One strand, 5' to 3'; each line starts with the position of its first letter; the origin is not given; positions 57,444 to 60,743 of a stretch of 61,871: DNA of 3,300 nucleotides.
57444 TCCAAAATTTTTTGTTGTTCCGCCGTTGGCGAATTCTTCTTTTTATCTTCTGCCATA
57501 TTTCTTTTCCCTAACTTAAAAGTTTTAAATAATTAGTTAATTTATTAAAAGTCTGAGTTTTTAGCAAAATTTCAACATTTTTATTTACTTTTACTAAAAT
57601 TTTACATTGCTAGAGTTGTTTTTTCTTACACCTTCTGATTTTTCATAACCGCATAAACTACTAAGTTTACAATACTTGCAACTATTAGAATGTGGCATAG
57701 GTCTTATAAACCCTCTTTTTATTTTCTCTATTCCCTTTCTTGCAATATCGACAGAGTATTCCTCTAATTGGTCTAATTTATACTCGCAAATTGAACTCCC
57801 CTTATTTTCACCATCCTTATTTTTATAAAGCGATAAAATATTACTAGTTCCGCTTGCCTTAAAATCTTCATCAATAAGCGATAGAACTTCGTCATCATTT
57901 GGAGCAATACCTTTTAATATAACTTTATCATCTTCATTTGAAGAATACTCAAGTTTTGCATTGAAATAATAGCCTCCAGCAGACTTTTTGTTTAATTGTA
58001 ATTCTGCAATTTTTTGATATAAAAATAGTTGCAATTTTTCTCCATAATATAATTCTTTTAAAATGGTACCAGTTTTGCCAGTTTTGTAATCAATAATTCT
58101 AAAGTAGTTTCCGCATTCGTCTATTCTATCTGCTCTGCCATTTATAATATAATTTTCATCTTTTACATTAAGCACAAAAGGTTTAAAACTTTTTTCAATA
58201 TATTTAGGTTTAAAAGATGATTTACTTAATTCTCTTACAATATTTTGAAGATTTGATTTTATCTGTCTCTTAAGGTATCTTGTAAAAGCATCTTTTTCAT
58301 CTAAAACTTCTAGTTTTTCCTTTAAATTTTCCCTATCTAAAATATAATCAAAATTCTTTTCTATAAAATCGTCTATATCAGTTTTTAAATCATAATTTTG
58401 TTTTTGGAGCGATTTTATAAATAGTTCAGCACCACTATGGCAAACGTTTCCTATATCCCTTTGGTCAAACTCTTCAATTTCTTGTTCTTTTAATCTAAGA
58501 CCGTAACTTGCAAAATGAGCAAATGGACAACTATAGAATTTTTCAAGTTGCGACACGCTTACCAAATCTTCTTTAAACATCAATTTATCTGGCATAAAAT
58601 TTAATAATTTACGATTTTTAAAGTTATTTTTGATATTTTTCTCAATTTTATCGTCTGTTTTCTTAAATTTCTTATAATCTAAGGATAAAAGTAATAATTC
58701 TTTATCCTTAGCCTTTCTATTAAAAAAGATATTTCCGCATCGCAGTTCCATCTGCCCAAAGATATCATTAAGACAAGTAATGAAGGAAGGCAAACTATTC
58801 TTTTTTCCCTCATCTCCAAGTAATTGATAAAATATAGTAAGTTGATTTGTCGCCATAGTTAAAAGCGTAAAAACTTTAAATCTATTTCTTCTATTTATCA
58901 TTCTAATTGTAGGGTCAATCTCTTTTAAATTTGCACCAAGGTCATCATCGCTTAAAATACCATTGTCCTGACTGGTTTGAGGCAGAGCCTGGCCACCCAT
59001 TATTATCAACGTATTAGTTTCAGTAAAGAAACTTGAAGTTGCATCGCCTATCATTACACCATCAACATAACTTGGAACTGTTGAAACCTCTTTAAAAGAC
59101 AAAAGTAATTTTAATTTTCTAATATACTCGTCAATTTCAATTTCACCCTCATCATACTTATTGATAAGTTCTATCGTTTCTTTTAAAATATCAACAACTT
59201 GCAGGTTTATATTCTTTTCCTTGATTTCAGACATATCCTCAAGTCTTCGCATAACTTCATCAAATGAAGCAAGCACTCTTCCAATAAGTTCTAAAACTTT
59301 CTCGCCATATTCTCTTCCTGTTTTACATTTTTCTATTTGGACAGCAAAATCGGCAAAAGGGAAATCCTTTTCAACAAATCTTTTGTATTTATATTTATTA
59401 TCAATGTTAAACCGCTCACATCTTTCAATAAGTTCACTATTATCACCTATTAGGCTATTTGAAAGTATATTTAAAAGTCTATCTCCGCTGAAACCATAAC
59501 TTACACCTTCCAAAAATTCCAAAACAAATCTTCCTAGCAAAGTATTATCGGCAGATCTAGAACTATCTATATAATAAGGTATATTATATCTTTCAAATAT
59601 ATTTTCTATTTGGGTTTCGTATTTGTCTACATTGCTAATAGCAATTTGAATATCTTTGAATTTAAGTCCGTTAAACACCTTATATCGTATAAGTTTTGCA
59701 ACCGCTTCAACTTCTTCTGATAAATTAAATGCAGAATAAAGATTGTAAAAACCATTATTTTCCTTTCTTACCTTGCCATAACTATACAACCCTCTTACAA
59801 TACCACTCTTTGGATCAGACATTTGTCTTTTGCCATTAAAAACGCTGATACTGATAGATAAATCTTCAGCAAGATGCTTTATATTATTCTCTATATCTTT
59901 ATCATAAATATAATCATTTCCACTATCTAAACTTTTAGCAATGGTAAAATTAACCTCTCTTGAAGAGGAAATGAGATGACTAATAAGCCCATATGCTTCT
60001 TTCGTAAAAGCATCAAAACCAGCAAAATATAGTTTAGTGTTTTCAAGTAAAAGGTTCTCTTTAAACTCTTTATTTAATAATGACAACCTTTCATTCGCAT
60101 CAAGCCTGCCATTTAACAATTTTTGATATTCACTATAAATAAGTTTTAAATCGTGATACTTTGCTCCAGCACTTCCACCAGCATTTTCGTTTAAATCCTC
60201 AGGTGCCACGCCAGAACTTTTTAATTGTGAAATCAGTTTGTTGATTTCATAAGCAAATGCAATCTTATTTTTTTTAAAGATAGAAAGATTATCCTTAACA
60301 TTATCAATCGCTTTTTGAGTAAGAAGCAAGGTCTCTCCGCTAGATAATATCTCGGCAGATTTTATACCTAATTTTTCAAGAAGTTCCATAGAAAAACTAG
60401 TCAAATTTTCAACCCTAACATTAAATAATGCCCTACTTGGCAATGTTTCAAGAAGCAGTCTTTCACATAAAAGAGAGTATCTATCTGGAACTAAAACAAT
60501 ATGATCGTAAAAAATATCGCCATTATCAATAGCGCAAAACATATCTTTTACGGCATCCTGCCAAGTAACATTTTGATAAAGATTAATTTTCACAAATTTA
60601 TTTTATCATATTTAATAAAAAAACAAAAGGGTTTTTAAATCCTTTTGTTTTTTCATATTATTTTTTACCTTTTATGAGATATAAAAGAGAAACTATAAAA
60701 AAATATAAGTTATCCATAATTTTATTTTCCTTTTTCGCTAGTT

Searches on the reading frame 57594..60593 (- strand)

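Call 19: search_protein_families(library=pfam, proteins=[window:57594-60593:-], max_evalue=0.01)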
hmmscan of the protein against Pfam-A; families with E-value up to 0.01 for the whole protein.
window:57594-60593:- (999 aa): 2 families
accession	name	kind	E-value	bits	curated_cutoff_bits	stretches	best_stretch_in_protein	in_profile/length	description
PF12705.13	PDDEXK_1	-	3.2e-34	119.4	22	1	678-981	2-246/247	PD-(D/E)XK nuclease superfamily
PF21445.3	ADDB_N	-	8e-31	107.7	26.6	1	31-222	31-235/290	ADDB, N-terminal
